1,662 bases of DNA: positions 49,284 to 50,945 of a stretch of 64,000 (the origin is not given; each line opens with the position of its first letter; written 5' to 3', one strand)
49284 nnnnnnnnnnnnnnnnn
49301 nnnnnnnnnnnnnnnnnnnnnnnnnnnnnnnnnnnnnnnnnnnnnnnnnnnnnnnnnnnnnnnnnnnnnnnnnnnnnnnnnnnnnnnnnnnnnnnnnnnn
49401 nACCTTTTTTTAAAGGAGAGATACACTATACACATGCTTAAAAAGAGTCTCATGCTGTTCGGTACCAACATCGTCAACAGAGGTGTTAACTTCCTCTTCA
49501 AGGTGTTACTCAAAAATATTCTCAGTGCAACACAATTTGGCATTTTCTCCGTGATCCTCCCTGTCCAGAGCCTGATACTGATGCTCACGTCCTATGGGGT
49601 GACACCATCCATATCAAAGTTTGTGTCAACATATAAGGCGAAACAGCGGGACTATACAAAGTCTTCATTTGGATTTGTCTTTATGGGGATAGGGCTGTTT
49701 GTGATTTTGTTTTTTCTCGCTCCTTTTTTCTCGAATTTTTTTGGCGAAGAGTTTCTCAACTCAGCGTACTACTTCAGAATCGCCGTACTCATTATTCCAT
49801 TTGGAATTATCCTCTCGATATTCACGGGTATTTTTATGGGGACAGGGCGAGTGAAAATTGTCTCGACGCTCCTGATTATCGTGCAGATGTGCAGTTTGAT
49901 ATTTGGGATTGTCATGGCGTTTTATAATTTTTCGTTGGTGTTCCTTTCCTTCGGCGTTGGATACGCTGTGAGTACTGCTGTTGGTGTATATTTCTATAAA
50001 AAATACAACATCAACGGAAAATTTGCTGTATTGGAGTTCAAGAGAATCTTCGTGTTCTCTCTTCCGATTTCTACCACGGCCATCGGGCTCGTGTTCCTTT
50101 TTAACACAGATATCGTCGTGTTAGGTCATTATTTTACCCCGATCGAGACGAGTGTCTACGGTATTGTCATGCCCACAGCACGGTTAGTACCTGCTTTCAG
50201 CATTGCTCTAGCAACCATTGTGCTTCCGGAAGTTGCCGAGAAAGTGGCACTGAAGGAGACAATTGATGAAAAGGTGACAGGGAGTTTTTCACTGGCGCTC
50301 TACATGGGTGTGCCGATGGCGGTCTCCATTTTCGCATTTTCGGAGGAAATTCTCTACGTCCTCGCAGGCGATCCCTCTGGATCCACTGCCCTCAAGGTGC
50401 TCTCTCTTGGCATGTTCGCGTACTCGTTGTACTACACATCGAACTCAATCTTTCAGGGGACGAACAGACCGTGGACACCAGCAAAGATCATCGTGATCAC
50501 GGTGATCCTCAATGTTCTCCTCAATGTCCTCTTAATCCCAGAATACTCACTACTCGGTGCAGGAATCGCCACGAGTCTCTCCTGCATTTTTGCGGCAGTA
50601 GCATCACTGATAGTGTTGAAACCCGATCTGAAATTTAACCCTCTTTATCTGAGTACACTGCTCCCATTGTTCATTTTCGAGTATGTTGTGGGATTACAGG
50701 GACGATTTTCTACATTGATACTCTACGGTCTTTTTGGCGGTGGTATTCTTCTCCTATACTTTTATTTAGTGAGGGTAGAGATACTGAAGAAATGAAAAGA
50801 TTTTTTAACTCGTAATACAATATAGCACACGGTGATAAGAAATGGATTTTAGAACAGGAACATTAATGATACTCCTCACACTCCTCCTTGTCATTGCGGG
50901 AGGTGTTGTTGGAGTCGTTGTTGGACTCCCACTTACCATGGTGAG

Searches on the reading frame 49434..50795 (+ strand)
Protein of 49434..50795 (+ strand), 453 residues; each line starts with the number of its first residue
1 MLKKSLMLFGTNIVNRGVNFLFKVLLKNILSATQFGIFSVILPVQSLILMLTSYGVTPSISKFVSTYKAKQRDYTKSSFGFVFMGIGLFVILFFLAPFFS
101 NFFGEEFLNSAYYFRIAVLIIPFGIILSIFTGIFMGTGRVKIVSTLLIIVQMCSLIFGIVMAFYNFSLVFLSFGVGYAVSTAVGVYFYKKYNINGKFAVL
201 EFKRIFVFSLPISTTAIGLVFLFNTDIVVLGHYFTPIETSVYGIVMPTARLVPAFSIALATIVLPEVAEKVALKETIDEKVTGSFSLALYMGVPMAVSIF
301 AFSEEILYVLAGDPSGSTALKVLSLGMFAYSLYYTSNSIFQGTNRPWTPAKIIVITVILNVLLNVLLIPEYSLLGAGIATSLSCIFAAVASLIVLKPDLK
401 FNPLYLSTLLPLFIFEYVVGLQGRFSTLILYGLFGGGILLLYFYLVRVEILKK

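Call 63: search_protein_families(library=pfam, proteins=[window:49434-50795:+], max_evalue=0.001)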
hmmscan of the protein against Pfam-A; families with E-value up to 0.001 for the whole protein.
window:49434-50795:+ (453 aa): 4 families
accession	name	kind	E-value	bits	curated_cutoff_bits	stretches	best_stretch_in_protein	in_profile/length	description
PF01943.22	Polysacc_synt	-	4.7e-21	75.9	28.2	1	2-259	2-261/274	Polysaccharide biosynthesis protein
PF13440.11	Polysacc_synt_3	-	5.8e-15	55.7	23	1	29-313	5-286/293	Polysaccharide biosynthesis protein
PF01554.23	MatE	-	4e-14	53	24.9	1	211-366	1-161/161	MatE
PF03023.19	MurJ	-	1.3e-11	44.2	27.4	1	67-403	48-407/451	Lipid II flippase MurJ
